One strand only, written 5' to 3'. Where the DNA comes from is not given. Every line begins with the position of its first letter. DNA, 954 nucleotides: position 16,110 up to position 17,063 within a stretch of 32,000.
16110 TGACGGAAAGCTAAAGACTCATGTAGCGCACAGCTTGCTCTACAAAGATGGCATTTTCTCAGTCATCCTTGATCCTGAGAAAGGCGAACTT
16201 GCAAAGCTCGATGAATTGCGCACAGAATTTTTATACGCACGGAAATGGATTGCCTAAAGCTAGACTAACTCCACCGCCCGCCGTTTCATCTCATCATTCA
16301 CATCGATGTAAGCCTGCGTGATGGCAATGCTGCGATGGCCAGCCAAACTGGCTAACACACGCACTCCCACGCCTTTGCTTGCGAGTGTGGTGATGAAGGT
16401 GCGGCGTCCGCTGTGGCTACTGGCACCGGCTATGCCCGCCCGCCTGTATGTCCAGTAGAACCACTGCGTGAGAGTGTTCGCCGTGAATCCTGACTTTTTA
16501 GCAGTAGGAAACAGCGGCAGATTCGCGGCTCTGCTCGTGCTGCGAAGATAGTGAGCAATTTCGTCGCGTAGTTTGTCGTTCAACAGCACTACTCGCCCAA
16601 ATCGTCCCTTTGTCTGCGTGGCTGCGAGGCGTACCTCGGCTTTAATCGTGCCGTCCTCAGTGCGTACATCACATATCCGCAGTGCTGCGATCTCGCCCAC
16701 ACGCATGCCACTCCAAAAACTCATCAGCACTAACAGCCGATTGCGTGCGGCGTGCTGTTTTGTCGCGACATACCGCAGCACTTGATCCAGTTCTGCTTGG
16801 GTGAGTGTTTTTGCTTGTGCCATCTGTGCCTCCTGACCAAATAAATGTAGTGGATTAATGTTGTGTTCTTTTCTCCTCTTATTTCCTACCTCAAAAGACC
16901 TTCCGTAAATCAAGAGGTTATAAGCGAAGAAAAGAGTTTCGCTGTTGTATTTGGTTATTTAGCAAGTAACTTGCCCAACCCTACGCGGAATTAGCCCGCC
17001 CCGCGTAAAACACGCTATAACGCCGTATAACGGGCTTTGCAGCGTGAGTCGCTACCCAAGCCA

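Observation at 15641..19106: Candidate integrated minimal rolling-circle replicon carrying its own small recombinase (element type not recognised)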

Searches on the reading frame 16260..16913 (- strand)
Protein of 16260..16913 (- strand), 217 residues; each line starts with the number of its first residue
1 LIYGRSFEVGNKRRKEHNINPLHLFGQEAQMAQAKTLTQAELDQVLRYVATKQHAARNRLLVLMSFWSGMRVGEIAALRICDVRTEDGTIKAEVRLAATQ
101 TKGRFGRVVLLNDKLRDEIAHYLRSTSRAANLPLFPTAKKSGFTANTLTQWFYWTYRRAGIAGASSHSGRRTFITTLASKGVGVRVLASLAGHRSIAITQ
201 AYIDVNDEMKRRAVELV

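Call 4: search_protein_families(library=pfam, proteins=[window:16260-16913:-], max_evalue=0.1)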
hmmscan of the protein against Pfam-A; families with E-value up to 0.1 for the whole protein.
window:16260-16913:- (217 aa): 1 family
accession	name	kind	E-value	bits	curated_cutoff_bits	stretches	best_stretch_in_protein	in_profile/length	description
PF00589.27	Phage_integrase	-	1e-26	94.2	27.1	1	36-208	2-171/172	Phage integrase family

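Call 5: search_protein_families(library=ncbifam, proteins=[window:16260-16913:-], max_evalue=0.1)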
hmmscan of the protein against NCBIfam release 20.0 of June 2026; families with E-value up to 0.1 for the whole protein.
window:16260-16913:- (217 aa): 14 families
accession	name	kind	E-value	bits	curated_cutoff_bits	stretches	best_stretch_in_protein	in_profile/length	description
NF040815.2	recomb_XerA_Arch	equivalog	5.6e-23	81.8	220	1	32-210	92-259/263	site-specific tyrosine recombinase/integron integrase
TIGR02225.1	recomb_XerD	equivalog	2.8e-20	72.8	329.6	1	28-209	95-278/290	site-specific tyrosine recombinase XerD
NF001399.0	PRK00283.1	subfamily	1.5e-18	67.1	279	1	30-211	107-289/300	tyrosine recombinase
TIGR02224.1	recomb_XerC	equivalog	5.5e-17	62.1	335.15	1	12-210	81-282/295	tyrosine recombinase XerC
NF007370.0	PRK09870.1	subfamily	1.7e-12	47.4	221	1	28-206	4-180/200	tyrosine-type DNA invertase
NF002331.0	PRK01287.1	subfamily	5.3e-12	45.4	371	1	32-206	137-313/365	site-specific tyrosine recombinase XerC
TIGR02249.1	integrase_gron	subfamily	4.6e-11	42.6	265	2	36-126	101-180/315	integron integrase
NF003462.0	PRK05084.1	equivalog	7.9e-08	31.4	267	1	52-215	191-354/360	tyrosine recombinase XerS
NF007371.0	PRK09871.1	subfamily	3.1e-06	26.8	222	1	31-206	1-175/198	tyrosine-type DNA invertase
NF041502.1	integrase_1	equivalog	2.1e-05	23.4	350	1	170-211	325-366/484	site-specific integrase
NF011946.0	PRK15417.1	equivalog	3.9e-05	23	435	1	147-205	256-315/337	integron integrase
NF040693.1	recomb_GmtY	equivalog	0.0026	17.1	340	0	51-126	213-288/441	gamma-mobile-trio recombinase GmtY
NF047926.1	integrase_GmtZ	equivalog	0.036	12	600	1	166-213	430-478/784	gamma-mobile-trio integrase GmtZ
TIGR02999.1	Sig-70_X6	subfamily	0.043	13.7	126.15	1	21-85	104-166/183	ECF-type sigma factor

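Call 6: search_protein_families(library=phrogs, proteins=[window:16260-16913:-], max_evalue=0.1)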
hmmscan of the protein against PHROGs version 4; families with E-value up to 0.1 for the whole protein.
window:16260-16913:- (217 aa): 8 families
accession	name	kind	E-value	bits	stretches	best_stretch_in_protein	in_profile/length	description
phrog_216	-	integration and excision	3.9e-43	148.7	1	25-216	44-235/301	integrase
phrog_1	-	integration and excision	2.1e-30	107.5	1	20-215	251-445/611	integrase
phrog_7685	-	integration and excision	0.0001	23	1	162-216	179-234/240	integrase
phrog_23271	-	unknown function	0.00037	21.4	1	167-210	12-55/67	-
phrog_7269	-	integration and excision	0.00072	20.5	1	163-214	27-78/89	integrase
phrog_9208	-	integration and excision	0.0079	17.1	1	164-208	188-232/241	integrase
phrog_22184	-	unknown function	0.082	13.4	0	61-93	212-244/254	-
phrog_34557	-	integration and excision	0.084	13.6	0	146-214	108-175/183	integrase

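Call 50: search_solved_structures(query=window:16260-16823:-, max_evalue=0.001, show_alignments=1)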
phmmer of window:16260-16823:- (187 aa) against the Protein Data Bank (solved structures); distinct sequences matched with E-value up to 0.001: 4.
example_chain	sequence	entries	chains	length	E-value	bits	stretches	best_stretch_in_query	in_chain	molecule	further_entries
4a8e_A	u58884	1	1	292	4.4e-16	62.4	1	5-184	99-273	PROBABLE TYROSINE RECOMBINASE XERC-LIKE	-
5hxy_A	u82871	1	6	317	1.8e-11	47.4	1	14-181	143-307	Tyrosine recombinase XerA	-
5dcf_A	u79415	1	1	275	2.5e-06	30.6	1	5-181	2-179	Tyrosine recombinase XerD,DNA translocase FtsK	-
1a0p_A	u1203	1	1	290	2.8e-06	30.5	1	5-181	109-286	SITE-SPECIFIC RECOMBINASE XERD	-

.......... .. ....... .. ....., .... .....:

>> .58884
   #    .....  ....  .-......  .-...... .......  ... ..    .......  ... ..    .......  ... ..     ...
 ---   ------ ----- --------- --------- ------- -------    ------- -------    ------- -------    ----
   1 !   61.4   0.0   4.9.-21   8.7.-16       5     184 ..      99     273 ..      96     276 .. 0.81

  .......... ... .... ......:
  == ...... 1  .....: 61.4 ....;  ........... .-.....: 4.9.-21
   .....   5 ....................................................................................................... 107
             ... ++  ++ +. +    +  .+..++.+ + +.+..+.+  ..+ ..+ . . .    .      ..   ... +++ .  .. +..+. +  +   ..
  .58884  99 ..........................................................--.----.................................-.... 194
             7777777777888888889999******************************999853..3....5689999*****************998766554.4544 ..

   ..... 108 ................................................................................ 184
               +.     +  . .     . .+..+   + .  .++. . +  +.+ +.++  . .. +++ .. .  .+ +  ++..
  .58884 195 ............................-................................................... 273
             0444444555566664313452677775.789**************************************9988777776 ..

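Call 58: search_dna_similar(query=window:16260-16823:-, collection=plasmids, mode=protein, max_evalue=1e-20, max_rows=25)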
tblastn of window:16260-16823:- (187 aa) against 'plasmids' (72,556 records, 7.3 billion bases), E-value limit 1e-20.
Records with a match: 141; places in all: 197; records where one place covers at least 80% of the query: 141.
Best place of each record, by identity: <60% 141.
By first word of the organism name: Piscirickettsia 109; Legionella 25; Paracoccus 3; Acinetobacter 2; Azospirillum 1; Bradyrhizobium 1.
By predicted mobility (MOB-suite, as given by PLSDB): non-mobilizable 118; conjugative 20; mobilizable 3.
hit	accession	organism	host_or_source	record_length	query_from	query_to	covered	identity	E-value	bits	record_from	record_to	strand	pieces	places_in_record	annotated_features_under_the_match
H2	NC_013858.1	Azospirillum sp. B510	-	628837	1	187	100%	45.8%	1e-45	167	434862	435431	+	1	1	site-specific integrase | hypothetical protein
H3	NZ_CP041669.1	Legionella israelensis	cell culture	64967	2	183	97%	42.2%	2e-33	132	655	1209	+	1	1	site-specific integrase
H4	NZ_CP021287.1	Legionella pneumophila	Homo sapiens,human lung tissue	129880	3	183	97%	41.8%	2e-32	129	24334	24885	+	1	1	site-specific integrase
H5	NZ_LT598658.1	Legionella pneumophila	Homo sapiens,clinical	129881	3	183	97%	41.8%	2e-32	129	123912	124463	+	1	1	site-specific integrase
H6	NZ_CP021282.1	Legionella pneumophila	Homo sapiens,human lung tissue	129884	3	183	97%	41.8%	2e-32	129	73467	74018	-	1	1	site-specific integrase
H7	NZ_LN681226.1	Legionella hackeliae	-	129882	3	183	97%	41.8%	2e-32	129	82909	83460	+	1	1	site-specific integrase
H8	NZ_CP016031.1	Legionella pneumophila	Isolate,clinical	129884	3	183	97%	41.8%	2e-32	129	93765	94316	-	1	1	site-specific integrase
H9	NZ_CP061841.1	Legionella pneumophila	pure culture,drinking water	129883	3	183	97%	41.8%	2e-32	129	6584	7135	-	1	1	site-specific integrase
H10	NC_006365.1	Legionella pneumophila str. Paris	-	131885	3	183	97%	41.8%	2e-32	129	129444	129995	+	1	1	site-specific integrase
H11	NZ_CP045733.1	Legionella sp. MW5194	Water,water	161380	3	181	96%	42.3%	6e-33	130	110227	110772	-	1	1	site-specific integrase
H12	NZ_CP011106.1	Legionella pneumophila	Homo sapiens,sputum sample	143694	3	181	96%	42.3%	6e-33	130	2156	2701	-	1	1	site-specific integrase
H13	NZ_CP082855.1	Legionella anisa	-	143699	3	181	96%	42.3%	6e-33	130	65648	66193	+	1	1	site-specific integrase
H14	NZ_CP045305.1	Legionella longbeachae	Homo sapiens,Sputum sample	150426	3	181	96%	42.3%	6e-33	130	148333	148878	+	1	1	site-specific integrase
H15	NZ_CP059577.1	Legionella sp. PC997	Biofilm - potable water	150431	3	181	96%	42.3%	6e-33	130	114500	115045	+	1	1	site-specific integrase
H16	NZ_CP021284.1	Legionella pneumophila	Homo sapiens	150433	3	181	96%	42.3%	6e-33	130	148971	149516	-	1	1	site-specific integrase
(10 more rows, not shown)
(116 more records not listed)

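Call 61: get_annotated_region(hit=H10, flank=5000)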
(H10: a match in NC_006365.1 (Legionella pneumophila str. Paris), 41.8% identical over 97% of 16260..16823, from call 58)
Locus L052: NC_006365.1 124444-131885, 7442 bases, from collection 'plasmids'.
description: Legionella pneumophila str. Paris plasmid pLPP, complete sequence
organism: Legionella pneumophila str. Paris (NCBI taxid 297246)
taxonomy: Bacteria; Pseudomonadota; Gammaproteobacteria; Legionellales; Legionellaceae; Legionella; Legionella pneumophila; Legionella pneumophila str. Paris
host: -; source: -; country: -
typing (MOB-suite, as given by PLSDB): conjugative; replicon rep_cluster_522; relaxase MOBF; mating-pair formation MPF_F
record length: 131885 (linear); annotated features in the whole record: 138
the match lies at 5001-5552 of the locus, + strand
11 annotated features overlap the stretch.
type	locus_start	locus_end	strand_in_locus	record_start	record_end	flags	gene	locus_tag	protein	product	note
CDS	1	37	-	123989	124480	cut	-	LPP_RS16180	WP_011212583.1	YbaK/EbsC family protein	-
CDS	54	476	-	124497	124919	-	-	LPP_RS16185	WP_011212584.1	DUF2000 domain-containing protein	-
CDS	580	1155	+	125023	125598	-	-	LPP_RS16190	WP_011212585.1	XRE family transcriptional regulator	GO:0006355 - regulation of DNA-templated transcription [Evidence IEA]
CDS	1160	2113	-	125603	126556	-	-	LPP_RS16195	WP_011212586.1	phosphotransferase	-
CDS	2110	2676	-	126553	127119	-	-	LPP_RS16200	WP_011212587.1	GNAT family N-acetyltransferase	-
CDS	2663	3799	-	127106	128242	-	-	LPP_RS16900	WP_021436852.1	GNAT family N-acetyltransferase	-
CDS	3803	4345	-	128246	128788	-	-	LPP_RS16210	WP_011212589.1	hypothetical protein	-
CDS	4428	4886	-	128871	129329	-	-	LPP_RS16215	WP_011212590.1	regulatory protein RecX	GO:0006282 - regulation of DNA repair [Evidence IEA]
CDS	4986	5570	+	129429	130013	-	-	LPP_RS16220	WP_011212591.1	site-specific integrase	GO:0015074 - DNA integration [Evidence IEA]; GO:0006310 - DNA recombination [Evidence IEA]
CDS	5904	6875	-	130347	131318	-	-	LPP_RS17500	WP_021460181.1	ATP-binding protein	-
CDS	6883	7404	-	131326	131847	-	-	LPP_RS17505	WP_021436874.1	DUF4062 domain-containing protein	-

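Call 87: search_dna_similar(query=window:16260-16823:-, collection=plasmids, mode=protein, max_evalue=0.000001, max_rows=60, rows=spread)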
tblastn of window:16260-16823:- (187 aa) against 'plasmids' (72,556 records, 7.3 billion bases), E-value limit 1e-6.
Records with a match: 833; places in all: 975; records where one place covers at least 80% of the query: 810.
Best place of each record, by identity: 60-80% 1; <60% 832.
By first word of the organism name: Acinetobacter 163; Piscirickettsia 148; Enterococcus 86; Burkholderia 66; Nostoc 41; Legionella 29; Bacillus 24; Pseudomonas 23; Synechocystis 19; Geobacillus 13; and 90 more.
By predicted mobility (MOB-suite, as given by PLSDB): non-mobilizable 429; mobilizable 241; conjugative 163.
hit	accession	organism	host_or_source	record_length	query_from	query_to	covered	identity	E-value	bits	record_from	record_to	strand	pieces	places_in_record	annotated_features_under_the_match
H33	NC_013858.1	Azospirillum sp. B510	-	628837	1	187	100%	45.8%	1e-45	167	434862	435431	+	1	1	site-specific integrase | hypothetical protein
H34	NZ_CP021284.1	Legionella pneumophila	Homo sapiens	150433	3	181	96%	42.3%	6e-33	130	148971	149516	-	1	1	site-specific integrase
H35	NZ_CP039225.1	Piscirickettsia salmonis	Salmo salar,cell culture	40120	3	187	99%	35.6%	3e-27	114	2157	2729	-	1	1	site-specific integrase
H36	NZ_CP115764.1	Paracoccus sp. SCSIO 75233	cell culture,sediment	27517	4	187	98%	35.6%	6e-28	116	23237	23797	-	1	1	site-specific integrase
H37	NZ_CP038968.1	Piscirickettsia salmonis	Salmo salar,cell culture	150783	3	187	99%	34.6%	8e-26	110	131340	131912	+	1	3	site-specific integrase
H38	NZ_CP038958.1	Piscirickettsia salmonis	Salmo salar,cell culture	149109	3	187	99%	34.6%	1e-25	109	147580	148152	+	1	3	site-specific integrase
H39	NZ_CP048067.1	Piscirickettsia salmonis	Salmo salar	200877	3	187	99%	34.6%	1e-25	109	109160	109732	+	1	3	site-specific integrase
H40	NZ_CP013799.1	Piscirickettsia salmonis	Salmo salar,liver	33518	3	187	99%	34.6%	8e-25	107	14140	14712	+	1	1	site-specific integrase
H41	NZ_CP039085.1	Piscirickettsia salmonis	Oncorhynchus kisutch,cell culture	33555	3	187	99%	34.6%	8e-25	107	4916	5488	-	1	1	site-specific integrase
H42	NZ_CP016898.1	Acinetobacter soli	cell,soil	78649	4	183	96%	34.4%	1e-19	93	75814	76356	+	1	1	site-specific integrase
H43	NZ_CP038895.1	Piscirickettsia salmonis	Salmo salar,cell culture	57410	3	187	99%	32.5%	4e-21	97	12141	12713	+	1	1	site-specific integrase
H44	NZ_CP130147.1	Burkholderia glumae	Oryza sativa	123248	1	182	97%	32.9%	2e-18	89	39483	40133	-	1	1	site-specific integrase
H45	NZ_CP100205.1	Burkholderia glumae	cell culture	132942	1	182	97%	32.9%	2e-18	89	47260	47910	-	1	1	site-specific integrase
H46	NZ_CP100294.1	Burkholderia glumae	cell culture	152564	1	182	97%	32.9%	2e-18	89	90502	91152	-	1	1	site-specific integrase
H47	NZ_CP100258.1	Burkholderia glumae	cell culture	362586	1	182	97%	32.9%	2e-18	89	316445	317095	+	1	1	site-specific integrase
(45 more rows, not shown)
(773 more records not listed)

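Call 100: search_protein_families(library=padloc, proteins=[window:16260-16823:-], max_evalue=0.01)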
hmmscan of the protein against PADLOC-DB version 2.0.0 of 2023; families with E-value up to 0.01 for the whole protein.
window:16260-16823:- (187 aa): 0 families
